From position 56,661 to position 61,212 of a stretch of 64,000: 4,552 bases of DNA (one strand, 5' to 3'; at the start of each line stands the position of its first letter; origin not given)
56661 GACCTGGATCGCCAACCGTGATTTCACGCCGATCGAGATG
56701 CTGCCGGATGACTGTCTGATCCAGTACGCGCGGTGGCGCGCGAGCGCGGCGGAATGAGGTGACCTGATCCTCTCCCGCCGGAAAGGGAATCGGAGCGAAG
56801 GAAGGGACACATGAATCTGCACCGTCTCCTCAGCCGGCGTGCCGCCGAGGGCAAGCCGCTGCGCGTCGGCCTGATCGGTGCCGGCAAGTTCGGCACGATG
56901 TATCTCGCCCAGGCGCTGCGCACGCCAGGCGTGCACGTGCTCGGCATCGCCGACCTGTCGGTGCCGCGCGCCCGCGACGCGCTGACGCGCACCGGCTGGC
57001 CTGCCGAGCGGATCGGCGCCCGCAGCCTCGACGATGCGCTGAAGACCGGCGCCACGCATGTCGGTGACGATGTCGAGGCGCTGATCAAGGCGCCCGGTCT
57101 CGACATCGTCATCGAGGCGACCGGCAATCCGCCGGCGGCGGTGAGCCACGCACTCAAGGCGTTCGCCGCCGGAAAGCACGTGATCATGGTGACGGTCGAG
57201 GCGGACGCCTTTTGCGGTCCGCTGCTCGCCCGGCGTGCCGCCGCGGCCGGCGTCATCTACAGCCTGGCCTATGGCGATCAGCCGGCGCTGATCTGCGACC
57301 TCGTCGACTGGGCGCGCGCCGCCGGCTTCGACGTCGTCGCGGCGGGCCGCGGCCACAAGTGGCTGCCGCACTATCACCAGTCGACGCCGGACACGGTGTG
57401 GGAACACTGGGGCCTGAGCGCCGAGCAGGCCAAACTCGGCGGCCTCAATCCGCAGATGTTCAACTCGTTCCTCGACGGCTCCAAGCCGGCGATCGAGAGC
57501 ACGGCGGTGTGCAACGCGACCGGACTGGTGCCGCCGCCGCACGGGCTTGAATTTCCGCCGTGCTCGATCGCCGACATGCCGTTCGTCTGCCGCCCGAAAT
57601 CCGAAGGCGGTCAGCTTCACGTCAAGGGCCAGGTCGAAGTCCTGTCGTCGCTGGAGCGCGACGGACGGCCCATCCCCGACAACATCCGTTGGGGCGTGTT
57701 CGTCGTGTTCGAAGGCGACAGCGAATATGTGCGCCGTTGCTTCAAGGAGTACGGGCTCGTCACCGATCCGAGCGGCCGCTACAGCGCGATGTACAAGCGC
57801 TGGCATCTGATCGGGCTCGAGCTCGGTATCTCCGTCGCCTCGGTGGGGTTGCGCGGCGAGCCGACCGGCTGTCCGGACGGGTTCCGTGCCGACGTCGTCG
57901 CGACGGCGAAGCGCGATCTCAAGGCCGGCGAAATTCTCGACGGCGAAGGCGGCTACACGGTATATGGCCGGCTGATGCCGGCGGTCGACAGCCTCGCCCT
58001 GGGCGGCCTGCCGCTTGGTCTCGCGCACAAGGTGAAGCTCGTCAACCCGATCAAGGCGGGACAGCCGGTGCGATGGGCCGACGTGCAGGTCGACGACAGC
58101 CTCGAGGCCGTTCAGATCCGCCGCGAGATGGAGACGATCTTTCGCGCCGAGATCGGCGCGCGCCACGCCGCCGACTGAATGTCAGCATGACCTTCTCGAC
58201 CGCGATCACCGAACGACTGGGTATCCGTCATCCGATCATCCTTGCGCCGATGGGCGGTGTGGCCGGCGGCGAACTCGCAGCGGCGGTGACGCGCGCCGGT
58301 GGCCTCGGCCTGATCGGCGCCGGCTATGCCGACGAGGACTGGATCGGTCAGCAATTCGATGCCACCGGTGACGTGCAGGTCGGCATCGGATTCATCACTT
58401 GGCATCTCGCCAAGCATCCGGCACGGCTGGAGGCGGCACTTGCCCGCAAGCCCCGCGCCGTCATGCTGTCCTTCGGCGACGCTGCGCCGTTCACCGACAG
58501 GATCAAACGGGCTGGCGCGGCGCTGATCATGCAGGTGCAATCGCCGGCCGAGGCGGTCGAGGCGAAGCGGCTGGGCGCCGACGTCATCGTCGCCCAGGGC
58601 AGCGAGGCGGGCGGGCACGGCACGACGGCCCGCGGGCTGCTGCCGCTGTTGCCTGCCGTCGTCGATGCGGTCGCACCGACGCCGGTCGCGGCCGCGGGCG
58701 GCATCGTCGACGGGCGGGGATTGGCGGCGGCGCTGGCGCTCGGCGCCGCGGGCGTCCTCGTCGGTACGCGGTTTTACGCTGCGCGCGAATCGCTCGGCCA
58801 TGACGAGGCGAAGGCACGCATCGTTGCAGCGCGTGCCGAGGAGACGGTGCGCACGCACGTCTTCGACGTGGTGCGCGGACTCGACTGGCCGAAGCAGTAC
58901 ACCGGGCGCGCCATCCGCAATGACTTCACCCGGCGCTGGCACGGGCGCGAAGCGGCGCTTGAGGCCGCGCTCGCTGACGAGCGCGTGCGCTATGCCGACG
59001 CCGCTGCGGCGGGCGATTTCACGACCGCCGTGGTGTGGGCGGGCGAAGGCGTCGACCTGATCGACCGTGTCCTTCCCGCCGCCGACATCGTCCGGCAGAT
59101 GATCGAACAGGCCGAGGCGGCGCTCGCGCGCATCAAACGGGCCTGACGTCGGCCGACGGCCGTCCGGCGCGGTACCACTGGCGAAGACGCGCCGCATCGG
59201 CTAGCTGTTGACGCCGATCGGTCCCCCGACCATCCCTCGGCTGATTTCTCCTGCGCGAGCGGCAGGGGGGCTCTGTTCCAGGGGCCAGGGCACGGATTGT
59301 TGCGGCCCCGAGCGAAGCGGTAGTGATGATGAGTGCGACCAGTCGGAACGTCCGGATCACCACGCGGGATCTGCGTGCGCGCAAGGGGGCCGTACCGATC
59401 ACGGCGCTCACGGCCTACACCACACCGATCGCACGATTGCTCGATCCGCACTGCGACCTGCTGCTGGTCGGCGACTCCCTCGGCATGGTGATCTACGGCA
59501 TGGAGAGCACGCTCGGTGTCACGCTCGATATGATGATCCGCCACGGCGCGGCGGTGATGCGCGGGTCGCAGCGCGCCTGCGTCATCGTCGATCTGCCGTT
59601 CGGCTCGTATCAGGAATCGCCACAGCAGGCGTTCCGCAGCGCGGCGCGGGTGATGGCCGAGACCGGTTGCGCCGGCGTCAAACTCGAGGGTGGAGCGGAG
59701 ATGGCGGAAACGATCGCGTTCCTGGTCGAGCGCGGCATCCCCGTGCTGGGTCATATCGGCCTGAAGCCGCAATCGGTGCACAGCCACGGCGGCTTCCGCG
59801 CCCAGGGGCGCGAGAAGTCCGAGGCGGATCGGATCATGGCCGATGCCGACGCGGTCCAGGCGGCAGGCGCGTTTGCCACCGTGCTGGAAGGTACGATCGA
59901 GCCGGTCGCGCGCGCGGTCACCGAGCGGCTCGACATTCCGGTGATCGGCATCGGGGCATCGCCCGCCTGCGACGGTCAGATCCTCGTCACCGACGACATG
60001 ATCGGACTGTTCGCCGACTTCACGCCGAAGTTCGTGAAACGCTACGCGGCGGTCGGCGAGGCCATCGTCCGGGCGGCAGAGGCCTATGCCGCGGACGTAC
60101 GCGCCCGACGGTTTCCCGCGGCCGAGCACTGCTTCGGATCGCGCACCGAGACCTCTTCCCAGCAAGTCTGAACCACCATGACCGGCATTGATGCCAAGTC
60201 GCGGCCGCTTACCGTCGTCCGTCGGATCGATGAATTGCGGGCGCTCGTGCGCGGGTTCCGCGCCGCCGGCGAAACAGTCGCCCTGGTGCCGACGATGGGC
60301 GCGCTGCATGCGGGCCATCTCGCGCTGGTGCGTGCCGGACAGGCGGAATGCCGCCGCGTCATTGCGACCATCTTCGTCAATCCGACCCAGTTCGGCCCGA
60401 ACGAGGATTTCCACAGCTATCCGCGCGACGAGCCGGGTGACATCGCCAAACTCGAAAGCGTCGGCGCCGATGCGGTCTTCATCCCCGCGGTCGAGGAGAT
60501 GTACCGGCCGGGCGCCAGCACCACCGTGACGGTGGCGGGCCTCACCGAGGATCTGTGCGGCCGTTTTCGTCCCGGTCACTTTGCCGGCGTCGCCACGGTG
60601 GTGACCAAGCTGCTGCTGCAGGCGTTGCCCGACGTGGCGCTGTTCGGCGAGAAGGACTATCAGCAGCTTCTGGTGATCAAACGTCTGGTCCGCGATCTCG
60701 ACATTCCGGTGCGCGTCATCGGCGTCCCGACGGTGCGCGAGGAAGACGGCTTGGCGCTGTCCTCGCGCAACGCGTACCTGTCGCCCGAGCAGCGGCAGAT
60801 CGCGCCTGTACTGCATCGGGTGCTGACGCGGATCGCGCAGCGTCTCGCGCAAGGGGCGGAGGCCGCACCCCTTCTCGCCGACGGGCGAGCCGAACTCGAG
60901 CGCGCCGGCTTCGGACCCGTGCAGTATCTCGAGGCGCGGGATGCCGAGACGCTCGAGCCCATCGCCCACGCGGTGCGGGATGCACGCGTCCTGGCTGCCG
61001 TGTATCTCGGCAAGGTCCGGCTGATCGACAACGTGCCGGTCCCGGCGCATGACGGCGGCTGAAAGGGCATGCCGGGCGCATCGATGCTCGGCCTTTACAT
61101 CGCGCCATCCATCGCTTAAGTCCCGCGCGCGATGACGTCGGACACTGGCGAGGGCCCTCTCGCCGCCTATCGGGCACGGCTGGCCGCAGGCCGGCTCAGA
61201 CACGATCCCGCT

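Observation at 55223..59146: GntR-controlled four-gene operon: EctD-like dioxygenase, SAF-domain dehydrogenase, and NMO flavoenzyme, substrate unknown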

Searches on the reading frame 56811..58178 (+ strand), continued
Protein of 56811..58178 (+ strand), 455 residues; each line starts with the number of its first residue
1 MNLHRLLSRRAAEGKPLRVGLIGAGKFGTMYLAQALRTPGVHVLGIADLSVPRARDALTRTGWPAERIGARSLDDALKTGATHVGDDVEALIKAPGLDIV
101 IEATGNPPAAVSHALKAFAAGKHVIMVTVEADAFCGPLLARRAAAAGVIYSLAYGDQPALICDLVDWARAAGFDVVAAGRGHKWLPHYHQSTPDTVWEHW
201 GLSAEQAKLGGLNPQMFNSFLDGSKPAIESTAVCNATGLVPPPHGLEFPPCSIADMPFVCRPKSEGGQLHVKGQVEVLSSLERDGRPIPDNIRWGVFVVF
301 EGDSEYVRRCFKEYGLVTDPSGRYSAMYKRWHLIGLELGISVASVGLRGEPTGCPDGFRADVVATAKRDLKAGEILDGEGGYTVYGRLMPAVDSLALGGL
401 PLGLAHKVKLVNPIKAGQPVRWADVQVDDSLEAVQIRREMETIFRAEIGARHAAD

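Call 41: get_annotated_region(hit=H19, flank=6000)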
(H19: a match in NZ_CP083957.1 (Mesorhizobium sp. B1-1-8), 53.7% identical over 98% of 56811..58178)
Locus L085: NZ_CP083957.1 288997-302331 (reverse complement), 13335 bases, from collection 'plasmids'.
description: Mesorhizobium sp. B1-1-8 plasmid pB1-1-8, complete sequence
organism: Mesorhizobium sp. B1-1-8 (NCBI taxid 2589976)
taxonomy: Bacteria; Pseudomonadota; Alphaproteobacteria; Hyphomicrobiales; Phyllobacteriaceae; Mesorhizobium; Mesorhizobium sp. B1-1-8
host: -; source: cell culture,soil; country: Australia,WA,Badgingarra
typing (MOB-suite, as given by PLSDB): non-mobilizable; mating-pair formation MPF_T
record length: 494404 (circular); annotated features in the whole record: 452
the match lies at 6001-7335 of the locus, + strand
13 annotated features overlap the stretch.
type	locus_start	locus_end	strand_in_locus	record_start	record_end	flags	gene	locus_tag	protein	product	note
CDS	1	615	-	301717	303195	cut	-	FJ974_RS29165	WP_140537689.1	sugar ABC transporter ATP-binding protein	-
CDS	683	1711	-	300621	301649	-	-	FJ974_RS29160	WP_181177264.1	substrate-binding domain-containing protein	-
CDS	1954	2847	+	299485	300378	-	-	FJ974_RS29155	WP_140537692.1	LysR substrate-binding domain-containing protein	-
CDS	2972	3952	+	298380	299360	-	-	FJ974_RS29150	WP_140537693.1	sugar phosphate isomerase/epimerase family protein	-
CDS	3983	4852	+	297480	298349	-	-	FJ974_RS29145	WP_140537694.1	MurR/RpiR family transcriptional regulator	-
CDS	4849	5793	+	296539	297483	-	-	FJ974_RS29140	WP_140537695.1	PfkB family carbohydrate kinase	-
CDS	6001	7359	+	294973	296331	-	-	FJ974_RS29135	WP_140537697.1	Gfo/Idh/MocA family oxidoreductase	-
CDS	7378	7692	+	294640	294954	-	-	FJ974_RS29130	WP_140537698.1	putative quinol monooxygenase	-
CDS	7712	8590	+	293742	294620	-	-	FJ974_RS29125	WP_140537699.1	NAD(P)-dependent oxidoreductase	-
CDS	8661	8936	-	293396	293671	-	-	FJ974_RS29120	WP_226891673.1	helix-turn-helix transcriptional regulator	-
CDS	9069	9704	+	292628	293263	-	-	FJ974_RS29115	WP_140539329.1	hypothetical protein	-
CDS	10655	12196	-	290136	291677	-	-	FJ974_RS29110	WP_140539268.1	winged helix-turn-helix domain-containing tetratricopeptide repeat protein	-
CDS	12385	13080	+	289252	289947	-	-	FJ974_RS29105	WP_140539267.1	alpha/beta hydrolase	-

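Call 42: get_annotated_region(hit=H21, flank=6000)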
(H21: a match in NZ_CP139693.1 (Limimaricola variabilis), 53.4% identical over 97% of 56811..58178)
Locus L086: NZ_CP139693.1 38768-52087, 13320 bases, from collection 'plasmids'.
description: Limimaricola variabilis strain OXR-209 plasmid unnamed02, complete sequence
organism: Limimaricola variabilis (NCBI taxid 1492771)
taxonomy: Bacteria; Pseudomonadota; Alphaproteobacteria; Rhodobacterales; Paracoccaceae; Limimaricola; Limimaricola variabilis
host: -; source: Bacterial Culture,hydrothermal vent plume; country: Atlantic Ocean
typing (MOB-suite, as given by PLSDB): non-mobilizable
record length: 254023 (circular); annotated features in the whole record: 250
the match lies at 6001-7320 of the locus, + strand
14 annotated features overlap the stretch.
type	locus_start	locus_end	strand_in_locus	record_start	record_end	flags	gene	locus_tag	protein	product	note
CDS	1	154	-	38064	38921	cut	-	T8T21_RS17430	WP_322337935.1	MurR/RpiR family transcriptional regulator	-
CDS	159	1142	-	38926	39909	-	-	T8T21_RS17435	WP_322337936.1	ABC transporter permease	GO:0008643 - carbohydrate transport [Evidence IEA]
CDS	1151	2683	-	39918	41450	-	-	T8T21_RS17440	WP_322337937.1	sugar ABC transporter ATP-binding protein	-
CDS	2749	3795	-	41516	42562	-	-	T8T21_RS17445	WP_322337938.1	substrate-binding domain-containing protein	-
CDS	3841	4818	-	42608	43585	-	-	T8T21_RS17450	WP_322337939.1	sugar phosphate isomerase/epimerase family protein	-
CDS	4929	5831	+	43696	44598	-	-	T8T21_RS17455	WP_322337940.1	LysR substrate-binding domain-containing protein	-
CDS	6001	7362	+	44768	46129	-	-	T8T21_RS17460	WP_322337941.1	Gfo/Idh/MocA family oxidoreductase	-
CDS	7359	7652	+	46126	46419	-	-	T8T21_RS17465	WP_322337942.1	putative quinol monooxygenase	-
CDS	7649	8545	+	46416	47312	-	-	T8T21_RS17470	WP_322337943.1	NAD(P)-dependent oxidoreductase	-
CDS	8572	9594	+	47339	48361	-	-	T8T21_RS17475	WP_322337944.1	DctP family TRAP transporter solute-binding subunit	GO:0006810 - transport [Evidence IEA]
CDS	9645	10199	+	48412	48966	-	-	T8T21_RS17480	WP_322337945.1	TRAP transporter small permease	-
CDS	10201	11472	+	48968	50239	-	-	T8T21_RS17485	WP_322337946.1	TRAP transporter large permease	GO:0008643 - carbohydrate transport [Evidence IEA]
CDS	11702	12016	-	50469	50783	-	-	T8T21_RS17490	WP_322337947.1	hypothetical protein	-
CDS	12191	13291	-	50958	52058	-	-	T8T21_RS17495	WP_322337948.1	HPP family protein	-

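Call 43: get_annotated_region(hit=H17, flank=6000)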
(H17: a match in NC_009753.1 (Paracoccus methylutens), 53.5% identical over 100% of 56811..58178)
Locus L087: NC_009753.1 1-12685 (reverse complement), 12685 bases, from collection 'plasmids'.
description: Paracoccus methylutens plasmid pMTH1, complete sequence
organism: Paracoccus methylutens (NCBI taxid 135742)
taxonomy: Bacteria; Pseudomonadota; Alphaproteobacteria; Rhodobacterales; Paracoccaceae; Paracoccus; Paracoccus methylutens
host: -; source: -; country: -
typing (MOB-suite, as given by PLSDB): non-mobilizable; replicon rep_cluster_996
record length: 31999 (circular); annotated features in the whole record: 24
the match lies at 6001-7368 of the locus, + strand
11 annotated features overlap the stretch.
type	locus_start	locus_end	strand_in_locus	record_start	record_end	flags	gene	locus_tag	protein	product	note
CDS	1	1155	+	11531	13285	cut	arsA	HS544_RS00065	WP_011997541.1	arsenical pump-driving ATPase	GO:0071722 - detoxification of arsenic-containing substance [Evidence IEA]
CDS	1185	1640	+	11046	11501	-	-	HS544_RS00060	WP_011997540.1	CBS domain-containing protein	-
CDS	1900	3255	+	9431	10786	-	-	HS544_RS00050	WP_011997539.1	IS1380-like element ISPme1 family transposase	GO:0006313 - DNA transposition [Evidence IEA]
CDS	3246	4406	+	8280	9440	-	mmsB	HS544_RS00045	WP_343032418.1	3-hydroxyisobutyrate dehydrogenase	GO:0006574 - valine catabolic process [Evidence IEA]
CDS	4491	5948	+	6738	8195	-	-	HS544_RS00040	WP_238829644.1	aldehyde dehydrogenase family protein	-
CDS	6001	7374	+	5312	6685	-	-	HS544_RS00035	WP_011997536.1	Gfo/Idh/MocA family oxidoreductase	-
CDS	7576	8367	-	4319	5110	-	-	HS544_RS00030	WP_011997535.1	GntR family transcriptional regulator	-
CDS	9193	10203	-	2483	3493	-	-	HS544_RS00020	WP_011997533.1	replication initiator protein A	-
CDS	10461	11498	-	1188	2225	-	-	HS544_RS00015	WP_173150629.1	hypothetical protein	-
CDS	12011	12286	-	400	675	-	-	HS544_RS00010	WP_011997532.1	type II toxin-antitoxin system mRNA interferase toxin, RelE/StbE family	-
CDS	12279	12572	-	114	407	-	-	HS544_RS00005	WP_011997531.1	type II toxin-antitoxin system RelB/DinJ family antitoxin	GO:0006355 - regulation of DNA-templated transcription [Evidence IEA]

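Call 65: find_related_loci(query=window:56811-58178:+, collection=metagenome_contigs, flank=8000)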
Query window:56811-58178:+ (455 aa) in metagenome_contigs; peptide patterns used: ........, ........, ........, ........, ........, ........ (x = any residue, [..] = any of these).
600 stretches matched a pattern (row limit reached: there are more); 530 encode a relative of the query (tblastn E <= 1e-3); the best 80 are kept; 80 distinct loci.
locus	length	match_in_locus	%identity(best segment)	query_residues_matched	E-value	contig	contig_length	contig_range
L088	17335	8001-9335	80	1-445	0e+0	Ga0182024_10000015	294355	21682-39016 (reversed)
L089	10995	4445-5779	81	1-445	0e+0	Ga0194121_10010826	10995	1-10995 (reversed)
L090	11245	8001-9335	81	1-445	0e+0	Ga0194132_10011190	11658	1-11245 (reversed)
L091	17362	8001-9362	80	1-453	0e+0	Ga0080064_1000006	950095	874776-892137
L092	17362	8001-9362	80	1-455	0e+0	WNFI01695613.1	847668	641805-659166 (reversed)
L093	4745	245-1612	78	1-455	0e+0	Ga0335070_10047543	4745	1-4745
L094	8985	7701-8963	83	1-421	0e+0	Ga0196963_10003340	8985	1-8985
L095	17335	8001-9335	80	1-445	0e+0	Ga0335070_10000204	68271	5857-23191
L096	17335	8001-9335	81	1-445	0e+0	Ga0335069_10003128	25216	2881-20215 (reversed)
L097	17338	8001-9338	75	1-446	0e+0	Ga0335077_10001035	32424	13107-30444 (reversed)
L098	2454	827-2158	75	1-444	0e+0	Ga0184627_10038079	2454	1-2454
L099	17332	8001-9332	75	1-444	0e+0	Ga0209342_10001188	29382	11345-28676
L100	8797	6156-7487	75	1-444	0e+0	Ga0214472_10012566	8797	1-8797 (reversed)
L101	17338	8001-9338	74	1-446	0e+0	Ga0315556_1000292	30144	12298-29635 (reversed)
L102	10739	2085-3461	71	1-454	0e+0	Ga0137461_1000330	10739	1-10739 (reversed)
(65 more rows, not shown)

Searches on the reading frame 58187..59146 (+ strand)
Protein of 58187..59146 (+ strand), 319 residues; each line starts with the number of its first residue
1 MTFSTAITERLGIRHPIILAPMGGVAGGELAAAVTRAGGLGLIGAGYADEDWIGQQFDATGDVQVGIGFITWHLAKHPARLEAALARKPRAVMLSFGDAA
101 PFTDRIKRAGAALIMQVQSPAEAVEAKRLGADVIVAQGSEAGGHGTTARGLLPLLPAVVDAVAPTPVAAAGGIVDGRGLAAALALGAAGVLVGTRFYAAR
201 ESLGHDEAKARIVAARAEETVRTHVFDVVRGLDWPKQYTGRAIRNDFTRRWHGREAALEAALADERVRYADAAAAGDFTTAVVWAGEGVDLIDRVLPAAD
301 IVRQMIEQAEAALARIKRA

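Call 8: search_protein_families(library=pfam, proteins=[window:58187-59146:+])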
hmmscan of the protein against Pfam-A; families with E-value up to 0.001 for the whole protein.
window:58187-59146:+ (319 aa): 3 families
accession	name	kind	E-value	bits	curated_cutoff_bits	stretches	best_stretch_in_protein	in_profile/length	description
PF03060.21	NMO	-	6.2e-48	164.3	28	2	79-307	104-330/331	Nitronate monooxygenase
PF00478.31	IMPDH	-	1.7e-08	34.3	25.6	1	3-47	23-67/345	IMP dehydrogenase / GMP reductase domain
PF01070.24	FMN_dh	-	2.6e-08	33.7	24.9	1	113-208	222-317/350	FMN-dependent dehydrogenase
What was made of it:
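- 58187..59146 (+): NMO-family FMN enzyme (319 aa). It is probably co-transcribed here but is not part of the conserved cassette, so it is a lineage-specific addition of unknown role. Call 8: PF03060 164.3 bits.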

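Call 9: search_protein_families(library=ncbifam, proteins=[window:58187-59146:+])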
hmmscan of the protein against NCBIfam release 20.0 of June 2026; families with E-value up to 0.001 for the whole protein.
window:58187-59146:+ (319 aa): 9 families
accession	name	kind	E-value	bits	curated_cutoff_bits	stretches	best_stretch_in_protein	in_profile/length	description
TIGR03151.1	enACPred_II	equivalog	2.7e-48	164.8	453.1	1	5-315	2-306/307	enoyl-[acyl-carrier-protein] reductase FabK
TIGR01302.1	IMP_dehydrog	equivalog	9.8e-08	31.3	481.5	1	3-45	23-65/450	IMP dehydrogenase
NF005869.0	PRK07807.1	equivalog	3e-05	23.2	549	0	167-205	333-371/479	GuaB1 family IMP dehydrogenase-related protein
NF008398.0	PRK11197.1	subfamily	7.5e-05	21.6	376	1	110-205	246-341/381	L-lactate dehydrogenase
NF033901.1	L_lactate_LldD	exception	0.00031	19.9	550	1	110-205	246-341/377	FMN-dependent L-lactate dehydrogenase LldD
TIGR01303.1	IMP_DH_rel_1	equivalog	0.00044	19.3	562.75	0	167-205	331-369/475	GuaB1 family IMP dehydrogenase-related protein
TIGR03966.1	actino_HemFlav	equivalog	0.00054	18.8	470.85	1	109-197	247-335/385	pre-mycofactocin synthase MftD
NF002231.0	PRK01130.1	subfamily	0.00062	18.9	189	0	101-194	117-211/230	putative N-acetylmannosamine-6-phosphate 2-epimerase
NF052358.1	GMPRedGuaB1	equivalog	0.001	18.3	675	0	166-205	332-371/479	GMP reductase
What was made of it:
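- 58187..59146 (+): Call 9: FabK equivalog 164.8 bits against a cut-off of 453.1.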

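Call 12: search_solved_structures(query=window:58187-59146:+, show_alignments=0)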
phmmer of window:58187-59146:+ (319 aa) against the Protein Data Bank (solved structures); distinct sequences matched with E-value up to 0.001: 36.
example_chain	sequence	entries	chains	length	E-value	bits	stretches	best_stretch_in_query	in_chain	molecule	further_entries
7l00_A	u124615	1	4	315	1.7e-35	126.2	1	7-314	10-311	Enoyl-Acyl Carrier Protein Reductase FabK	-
4iql_A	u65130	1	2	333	4.2e-33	118.4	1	6-213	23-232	Enoyl-(Acyl-carrier-protein) reductase II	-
5gvh_A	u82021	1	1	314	1.3e-31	113.5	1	1-313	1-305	Enoyl-[acyl-carrier-protein] reductase [FMN]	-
3bo9_A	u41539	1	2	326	1.5e-31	113.3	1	1-313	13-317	Putative nitroalkan dioxygenase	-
5gvj_A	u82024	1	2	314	3.5e-31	112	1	1-313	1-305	Enoyl-[acyl-carrier-protein] reductase [FMN]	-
2z6i_A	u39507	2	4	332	8.4e-31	110.8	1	4-233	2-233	Trans-2-enoyl-ACP reductase II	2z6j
9pl0_A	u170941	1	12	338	1.1e-28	103.8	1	6-222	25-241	Enoyl-[acyl-carrier-protein] reductase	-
4q4k_A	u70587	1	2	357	2.2e-24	89.7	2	74-309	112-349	Nitronate Monooxygenase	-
4qis_A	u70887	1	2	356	2.3e-24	89.7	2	74-309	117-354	Nitronate monooxygenase family protein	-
4qit_A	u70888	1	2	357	3e-23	86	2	74-309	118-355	Nitronate monooxygenase family protein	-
4qiu_A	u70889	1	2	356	3.3e-23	85.9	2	74-309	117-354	Nitronate monooxygenase family protein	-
2gjl_A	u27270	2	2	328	4.1e-23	85.5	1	3-312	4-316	hypothetical protein PA1024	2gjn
6e2a_A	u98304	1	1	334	4.3e-23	85.5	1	3-312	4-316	Nitronate monooxygenase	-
5lsm_A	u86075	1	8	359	3e-21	79.4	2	80-306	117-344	FMN-dependent nitronate monooxygenase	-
3bw2_A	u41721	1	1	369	1.8e-18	70.3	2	101-312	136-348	2-nitropropane dioxygenase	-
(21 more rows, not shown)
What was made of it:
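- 58187..59146 (+): Call 12: best PDB matches are FabK-type enoyl reductases at 126 bits.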

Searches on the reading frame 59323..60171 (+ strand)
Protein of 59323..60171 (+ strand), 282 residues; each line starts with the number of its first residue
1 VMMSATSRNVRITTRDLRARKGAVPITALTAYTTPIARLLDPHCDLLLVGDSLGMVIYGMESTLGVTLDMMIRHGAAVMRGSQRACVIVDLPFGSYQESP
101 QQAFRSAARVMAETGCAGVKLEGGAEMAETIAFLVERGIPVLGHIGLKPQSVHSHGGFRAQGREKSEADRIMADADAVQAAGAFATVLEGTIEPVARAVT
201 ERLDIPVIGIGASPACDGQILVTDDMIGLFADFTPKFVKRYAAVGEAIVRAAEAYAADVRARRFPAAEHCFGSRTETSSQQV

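Call 8: search_protein_families(library=pfam, proteins=[window:59323-60171:+])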
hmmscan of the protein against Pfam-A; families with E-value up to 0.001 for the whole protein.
window:59323-60171:+ (282 aa): 2 families
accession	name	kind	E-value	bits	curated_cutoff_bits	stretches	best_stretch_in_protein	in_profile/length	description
PF02548.21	Pantoate_transf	-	1.2e-106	356.3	28.7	1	11-266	1-258/259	Ketopantoate hydroxymethyltransferase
PF01177.27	Asp_Glu_race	-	0.00013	22.3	31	0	165-212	50-98/211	Asp/Glu/Hydantoin racemase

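Call 9: search_protein_families(library=ncbifam, proteins=[window:59323-60171:+])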
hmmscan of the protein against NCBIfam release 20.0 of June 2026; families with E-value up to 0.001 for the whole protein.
window:59323-60171:+ (282 aa): 2 families
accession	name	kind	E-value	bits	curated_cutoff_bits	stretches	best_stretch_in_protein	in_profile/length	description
NF001452.0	PRK00311.1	subfamily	5.3e-110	366.9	272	1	11-271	4-266/267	3-methyl-2-oxobutanoate hydroxymethyltransferase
TIGR00222.1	panB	equivalog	5.5e-94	314.6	207.55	1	12-271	4-263/264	3-methyl-2-oxobutanoate hydroxymethyltransferase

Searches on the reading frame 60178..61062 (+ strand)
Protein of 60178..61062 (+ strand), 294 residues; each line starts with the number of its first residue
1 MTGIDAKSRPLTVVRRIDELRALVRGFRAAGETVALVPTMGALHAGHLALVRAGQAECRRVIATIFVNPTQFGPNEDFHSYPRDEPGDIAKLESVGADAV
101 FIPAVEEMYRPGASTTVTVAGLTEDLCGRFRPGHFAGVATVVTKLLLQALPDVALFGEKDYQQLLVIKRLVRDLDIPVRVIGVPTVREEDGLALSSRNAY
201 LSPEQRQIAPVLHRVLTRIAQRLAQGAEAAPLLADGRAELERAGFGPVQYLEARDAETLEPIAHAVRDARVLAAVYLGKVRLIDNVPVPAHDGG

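Call 8: search_protein_families(library=pfam, proteins=[window:60178-61062:+])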
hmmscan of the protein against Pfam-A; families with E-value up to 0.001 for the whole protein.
window:60178-61062:+ (294 aa): 1 family
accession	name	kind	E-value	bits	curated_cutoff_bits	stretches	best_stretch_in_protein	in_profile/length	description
PF02569.21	Pantoate_ligase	-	1.9e-103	345.7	20.7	1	13-286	2-267/268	Pantoate-beta-alanine ligase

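Call 9: search_protein_families(library=ncbifam, proteins=[window:60178-61062:+])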
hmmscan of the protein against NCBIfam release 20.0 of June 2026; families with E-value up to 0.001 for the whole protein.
window:60178-61062:+ (294 aa): 3 families
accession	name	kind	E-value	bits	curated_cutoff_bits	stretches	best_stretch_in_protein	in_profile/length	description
TIGR00018.1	panC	equivalog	1.2e-89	300.1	212.75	1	12-287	2-281/283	pantoate--beta-alanine ligase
NF010004.0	PRK13477.1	equivalog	4.5e-83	279.4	524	1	13-286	4-279/514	bifunctional pantoate--beta-alanine ligase/(d)CMP kinase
TIGR00125.1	cyt_tran_rel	domain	0.00039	20.5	27.7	1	34-82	2-48/65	adenylyltransferase/cytidyltransferase family protein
